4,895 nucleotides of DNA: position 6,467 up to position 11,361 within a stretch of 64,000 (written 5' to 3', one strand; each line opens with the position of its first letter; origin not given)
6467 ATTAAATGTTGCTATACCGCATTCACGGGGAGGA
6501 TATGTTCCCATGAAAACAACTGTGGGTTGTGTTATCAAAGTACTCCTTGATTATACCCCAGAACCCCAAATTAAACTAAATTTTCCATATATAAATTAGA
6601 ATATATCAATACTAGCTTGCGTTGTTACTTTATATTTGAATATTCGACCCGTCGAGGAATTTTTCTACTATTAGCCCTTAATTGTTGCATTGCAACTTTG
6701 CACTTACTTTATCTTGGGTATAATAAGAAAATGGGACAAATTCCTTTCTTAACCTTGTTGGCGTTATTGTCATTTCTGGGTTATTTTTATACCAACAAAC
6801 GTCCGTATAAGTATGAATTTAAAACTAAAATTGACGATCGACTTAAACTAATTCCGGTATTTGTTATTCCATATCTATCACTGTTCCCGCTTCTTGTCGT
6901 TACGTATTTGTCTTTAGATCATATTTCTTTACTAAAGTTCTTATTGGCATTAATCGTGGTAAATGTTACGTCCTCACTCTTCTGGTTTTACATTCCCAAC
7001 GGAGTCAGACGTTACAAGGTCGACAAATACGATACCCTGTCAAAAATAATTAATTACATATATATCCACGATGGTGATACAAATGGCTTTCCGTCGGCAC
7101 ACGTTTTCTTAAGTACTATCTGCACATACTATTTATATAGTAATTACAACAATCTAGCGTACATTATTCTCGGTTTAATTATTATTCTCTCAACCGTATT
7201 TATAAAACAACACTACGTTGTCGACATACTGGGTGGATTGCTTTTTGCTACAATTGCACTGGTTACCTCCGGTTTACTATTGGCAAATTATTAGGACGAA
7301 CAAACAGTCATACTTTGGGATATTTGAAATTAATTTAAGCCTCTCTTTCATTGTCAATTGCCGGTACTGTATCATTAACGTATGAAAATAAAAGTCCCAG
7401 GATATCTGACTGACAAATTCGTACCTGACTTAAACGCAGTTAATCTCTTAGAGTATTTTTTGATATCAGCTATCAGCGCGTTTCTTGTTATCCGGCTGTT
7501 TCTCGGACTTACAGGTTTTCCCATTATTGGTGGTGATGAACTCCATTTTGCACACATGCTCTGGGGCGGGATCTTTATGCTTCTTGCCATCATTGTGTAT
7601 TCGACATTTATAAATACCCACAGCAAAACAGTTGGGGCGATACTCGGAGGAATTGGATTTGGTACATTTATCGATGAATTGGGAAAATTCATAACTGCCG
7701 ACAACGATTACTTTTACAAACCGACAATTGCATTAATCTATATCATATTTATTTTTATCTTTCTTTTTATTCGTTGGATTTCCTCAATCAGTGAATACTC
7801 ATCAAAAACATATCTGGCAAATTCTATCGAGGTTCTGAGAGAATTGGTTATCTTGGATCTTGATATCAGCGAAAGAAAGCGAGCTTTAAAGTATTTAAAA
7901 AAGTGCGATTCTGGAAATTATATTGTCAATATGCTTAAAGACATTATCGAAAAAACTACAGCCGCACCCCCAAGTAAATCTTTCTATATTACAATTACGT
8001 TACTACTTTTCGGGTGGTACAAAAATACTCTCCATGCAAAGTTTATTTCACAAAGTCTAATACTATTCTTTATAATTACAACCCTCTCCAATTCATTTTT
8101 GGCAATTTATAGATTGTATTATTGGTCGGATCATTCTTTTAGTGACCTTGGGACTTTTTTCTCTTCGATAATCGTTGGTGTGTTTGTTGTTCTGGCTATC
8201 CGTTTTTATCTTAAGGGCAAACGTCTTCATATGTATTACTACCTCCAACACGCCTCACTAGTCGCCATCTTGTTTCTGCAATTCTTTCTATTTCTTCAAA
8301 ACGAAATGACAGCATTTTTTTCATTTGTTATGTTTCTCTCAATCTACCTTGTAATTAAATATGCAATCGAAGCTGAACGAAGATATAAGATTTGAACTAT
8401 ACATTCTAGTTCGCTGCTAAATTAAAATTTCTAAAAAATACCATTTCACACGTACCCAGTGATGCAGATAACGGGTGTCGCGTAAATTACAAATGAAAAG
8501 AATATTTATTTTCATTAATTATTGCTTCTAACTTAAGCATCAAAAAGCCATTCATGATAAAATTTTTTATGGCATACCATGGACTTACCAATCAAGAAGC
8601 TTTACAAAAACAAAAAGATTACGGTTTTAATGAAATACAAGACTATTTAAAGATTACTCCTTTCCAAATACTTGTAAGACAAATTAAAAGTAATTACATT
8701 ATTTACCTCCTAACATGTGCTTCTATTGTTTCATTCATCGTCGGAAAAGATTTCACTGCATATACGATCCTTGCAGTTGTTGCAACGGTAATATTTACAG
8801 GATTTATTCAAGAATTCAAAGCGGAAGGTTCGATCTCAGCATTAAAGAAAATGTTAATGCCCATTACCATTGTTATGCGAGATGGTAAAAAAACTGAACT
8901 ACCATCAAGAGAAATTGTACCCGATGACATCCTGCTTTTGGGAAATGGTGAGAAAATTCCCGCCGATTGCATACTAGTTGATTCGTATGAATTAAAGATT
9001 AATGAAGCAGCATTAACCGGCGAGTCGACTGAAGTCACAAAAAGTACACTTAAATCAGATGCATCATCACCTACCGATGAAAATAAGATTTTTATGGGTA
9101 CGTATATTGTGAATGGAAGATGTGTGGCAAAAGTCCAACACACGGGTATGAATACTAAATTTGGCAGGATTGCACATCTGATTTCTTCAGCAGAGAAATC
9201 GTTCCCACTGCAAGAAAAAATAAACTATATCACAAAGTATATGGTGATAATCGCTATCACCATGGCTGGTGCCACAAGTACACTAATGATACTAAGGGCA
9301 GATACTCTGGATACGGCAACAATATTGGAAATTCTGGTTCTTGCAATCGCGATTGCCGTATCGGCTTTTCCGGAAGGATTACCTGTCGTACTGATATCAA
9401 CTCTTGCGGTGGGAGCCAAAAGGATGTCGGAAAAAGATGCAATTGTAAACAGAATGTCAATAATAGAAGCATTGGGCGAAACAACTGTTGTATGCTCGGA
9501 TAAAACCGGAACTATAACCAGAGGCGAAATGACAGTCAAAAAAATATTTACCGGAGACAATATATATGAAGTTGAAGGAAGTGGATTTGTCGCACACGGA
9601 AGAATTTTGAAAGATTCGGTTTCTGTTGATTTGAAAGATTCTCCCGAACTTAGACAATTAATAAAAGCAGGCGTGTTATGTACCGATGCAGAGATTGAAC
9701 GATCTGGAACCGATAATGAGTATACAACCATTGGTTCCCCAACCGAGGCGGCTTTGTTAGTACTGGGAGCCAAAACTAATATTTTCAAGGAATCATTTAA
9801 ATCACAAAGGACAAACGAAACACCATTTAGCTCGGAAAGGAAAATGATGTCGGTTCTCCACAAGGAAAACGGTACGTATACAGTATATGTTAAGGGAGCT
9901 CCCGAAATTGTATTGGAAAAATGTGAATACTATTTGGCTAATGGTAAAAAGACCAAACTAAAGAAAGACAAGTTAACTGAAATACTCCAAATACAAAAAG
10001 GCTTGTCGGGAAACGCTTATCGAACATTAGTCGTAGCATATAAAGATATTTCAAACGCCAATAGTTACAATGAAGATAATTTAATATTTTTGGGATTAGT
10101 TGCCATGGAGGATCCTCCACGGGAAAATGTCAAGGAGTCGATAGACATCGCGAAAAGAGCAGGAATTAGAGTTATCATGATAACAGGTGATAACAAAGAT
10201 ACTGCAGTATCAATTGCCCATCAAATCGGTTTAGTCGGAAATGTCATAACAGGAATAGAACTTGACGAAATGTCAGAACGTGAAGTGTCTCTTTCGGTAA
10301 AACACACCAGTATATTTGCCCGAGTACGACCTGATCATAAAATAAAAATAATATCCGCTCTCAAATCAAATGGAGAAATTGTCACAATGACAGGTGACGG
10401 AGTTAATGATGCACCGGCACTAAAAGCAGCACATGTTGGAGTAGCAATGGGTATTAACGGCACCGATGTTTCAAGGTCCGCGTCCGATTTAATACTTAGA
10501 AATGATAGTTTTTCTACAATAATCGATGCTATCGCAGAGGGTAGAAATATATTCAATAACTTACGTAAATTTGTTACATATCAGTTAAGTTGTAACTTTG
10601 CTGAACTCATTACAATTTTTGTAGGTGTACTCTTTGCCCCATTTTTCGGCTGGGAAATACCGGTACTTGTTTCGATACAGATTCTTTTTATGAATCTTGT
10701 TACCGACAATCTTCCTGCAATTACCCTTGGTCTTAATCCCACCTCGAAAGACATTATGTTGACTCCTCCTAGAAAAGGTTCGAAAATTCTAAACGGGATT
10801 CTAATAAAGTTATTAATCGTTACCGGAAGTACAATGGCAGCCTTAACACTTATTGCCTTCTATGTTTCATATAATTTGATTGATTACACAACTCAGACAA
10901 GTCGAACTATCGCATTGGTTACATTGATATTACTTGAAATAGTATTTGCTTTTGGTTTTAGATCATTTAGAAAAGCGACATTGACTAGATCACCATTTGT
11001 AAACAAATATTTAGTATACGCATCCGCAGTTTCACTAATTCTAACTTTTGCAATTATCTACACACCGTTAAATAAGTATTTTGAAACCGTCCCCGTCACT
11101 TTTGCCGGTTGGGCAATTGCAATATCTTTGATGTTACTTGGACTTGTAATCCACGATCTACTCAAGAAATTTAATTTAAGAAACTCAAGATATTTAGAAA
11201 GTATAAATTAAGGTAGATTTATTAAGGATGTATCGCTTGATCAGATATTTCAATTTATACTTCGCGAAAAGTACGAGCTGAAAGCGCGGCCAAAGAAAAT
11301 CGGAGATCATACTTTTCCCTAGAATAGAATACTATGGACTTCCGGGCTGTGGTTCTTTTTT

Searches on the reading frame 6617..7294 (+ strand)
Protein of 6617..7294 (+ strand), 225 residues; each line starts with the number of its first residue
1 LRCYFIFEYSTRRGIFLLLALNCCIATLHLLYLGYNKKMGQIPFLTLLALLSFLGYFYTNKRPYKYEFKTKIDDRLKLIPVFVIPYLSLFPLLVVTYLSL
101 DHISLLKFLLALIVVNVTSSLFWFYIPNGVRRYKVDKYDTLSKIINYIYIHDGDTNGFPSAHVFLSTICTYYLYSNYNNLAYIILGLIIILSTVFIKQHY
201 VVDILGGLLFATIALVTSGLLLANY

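Call 9: search_protein_families(library=pfam, proteins=[window:6617-7294:+], max_evalue=0.0001)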
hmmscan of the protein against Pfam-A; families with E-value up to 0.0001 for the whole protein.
window:6617-7294:+ (225 aa): 2 families
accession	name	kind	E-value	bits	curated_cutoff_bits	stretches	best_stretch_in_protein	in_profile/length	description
PF01569.27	PAP2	-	9.5e-08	32.3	27.2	1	127-215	20-118/130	PAP2 superfamily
PF14378.12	PAP2_3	-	1.4e-07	31.9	27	1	101-216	55-189/190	PAP2 superfamily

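Call 32: search_protein_families(library=ncbifam, proteins=[window:6617-7294:+], max_evalue=0.01)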
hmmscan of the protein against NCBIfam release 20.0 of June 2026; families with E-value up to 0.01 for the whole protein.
window:6617-7294:+ (225 aa): 1 family
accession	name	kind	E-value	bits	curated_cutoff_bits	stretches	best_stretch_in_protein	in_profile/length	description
NF008813.0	PRK11837.1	equivalog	0.0002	21.4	229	1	140-221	87-171/202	undecaprenyl-diphosphate phosphatase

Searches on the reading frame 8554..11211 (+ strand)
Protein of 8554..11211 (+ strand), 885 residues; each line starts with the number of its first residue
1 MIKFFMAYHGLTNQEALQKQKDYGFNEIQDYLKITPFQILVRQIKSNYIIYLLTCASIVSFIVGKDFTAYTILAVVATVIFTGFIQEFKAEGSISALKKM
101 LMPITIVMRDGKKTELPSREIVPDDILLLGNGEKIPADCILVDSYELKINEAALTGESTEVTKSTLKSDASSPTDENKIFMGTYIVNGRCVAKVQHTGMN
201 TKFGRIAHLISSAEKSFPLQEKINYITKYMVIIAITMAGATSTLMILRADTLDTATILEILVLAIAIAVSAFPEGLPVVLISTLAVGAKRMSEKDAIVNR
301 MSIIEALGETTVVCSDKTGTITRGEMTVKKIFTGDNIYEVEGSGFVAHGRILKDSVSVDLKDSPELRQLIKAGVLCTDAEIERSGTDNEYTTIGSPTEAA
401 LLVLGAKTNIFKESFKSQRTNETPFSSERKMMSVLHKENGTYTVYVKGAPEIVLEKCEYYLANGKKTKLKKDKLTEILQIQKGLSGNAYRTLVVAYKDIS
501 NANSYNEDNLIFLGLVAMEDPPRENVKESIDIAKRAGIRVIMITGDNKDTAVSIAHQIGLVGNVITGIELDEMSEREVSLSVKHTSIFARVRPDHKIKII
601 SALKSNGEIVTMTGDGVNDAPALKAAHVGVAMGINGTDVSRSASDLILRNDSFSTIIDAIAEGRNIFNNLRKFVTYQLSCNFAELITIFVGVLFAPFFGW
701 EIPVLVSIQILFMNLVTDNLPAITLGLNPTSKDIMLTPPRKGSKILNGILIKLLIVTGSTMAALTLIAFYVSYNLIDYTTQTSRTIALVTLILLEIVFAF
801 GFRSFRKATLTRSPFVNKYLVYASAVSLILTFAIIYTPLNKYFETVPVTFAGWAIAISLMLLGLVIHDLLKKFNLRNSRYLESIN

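Call 8: search_protein_families(library=ncbifam, proteins=[window:8554-11211:+], max_evalue=0.00001)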
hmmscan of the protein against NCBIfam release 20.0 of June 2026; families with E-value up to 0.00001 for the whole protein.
window:8554-11211:+ (885 aa): 19 families
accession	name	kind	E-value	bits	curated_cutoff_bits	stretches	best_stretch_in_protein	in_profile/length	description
TIGR01522.1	ATPase-IIA2_Ca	equivalog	9.9e-176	586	798.3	1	8-865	21-841/854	calcium-transporting P-type ATPase, PMR1-type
TIGR01116.1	ATPase-IIA1_Ca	equivalog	5.1e-171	570.6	703.4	1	48-873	8-797/799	calcium-translocating P-type ATPase, SERCA-type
TIGR01517.1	ATPase-IIB_Ca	equivalog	3.9e-130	435.6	507.05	2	373-872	396-878/882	calcium-translocating P-type ATPase, PMCA-type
TIGR01523.1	ATPase-IID_K-Na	equivalog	4.3e-126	421.8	645.05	3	361-772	425-857/997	potassium/sodium efflux P-type ATPase, fungal-type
TIGR01647.1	ATPase-IIIA_H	equivalog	1.3e-121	407.1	615.5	2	10-335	1-311/755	plasma-membrane proton-efflux P-type ATPase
TIGR01524.1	ATPase-IIIB_Mg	equivalog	3e-108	362.9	610.75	2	413-877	402-863/867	magnesium-translocating P-type ATPase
TIGR01106.1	ATPase-IIC_X-K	subfamily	2.6e-107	359.9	946.1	2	73-562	108-609/997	Na,H/K antiporter P-type ATPase subunit alpha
TIGR01494.1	ATPase_P-type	subfamily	1.6e-93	313.7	62.3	3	72-335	2-236/478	HAD-IC family P-type ATPase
NF011702.0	PRK15122.1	subfamily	6.3e-91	305.7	975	2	400-874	426-899/907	magnesium-translocating P-type ATPase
TIGR01525.1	ATPase-IB_hvy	subfamily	6.2e-72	243.2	346.25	3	52-333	4-271/560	heavy metal translocating P-type ATPase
TIGR01657.1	P-ATPase-V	hypoth_equivalog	3.2e-69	233.6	618.25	2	9-563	138-700/1055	ATP13A2 family polyamine export P-type ATPase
TIGR01511.1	ATPase-IB1_Cu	subfamily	2.3e-50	172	397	3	47-332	21-283/542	copper-translocating P-type ATPase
TIGR01512.1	ATPase-IB2_Cd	subfamily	9.3e-50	169.7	313.5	3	52-332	4-256/494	cadmium family heavy metal-translocating P-type ATPase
NF008262.1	PRK11033.1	equivalog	1.5e-37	129.4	1005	3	590-692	603-703/731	zinc/cadmium/mercury/lead-transporting ATPase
NF007952.0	PRK10671.1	equivalog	6.7e-35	120.5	1316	2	514-699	647-805/838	copper-exporting P-type ATPase CopA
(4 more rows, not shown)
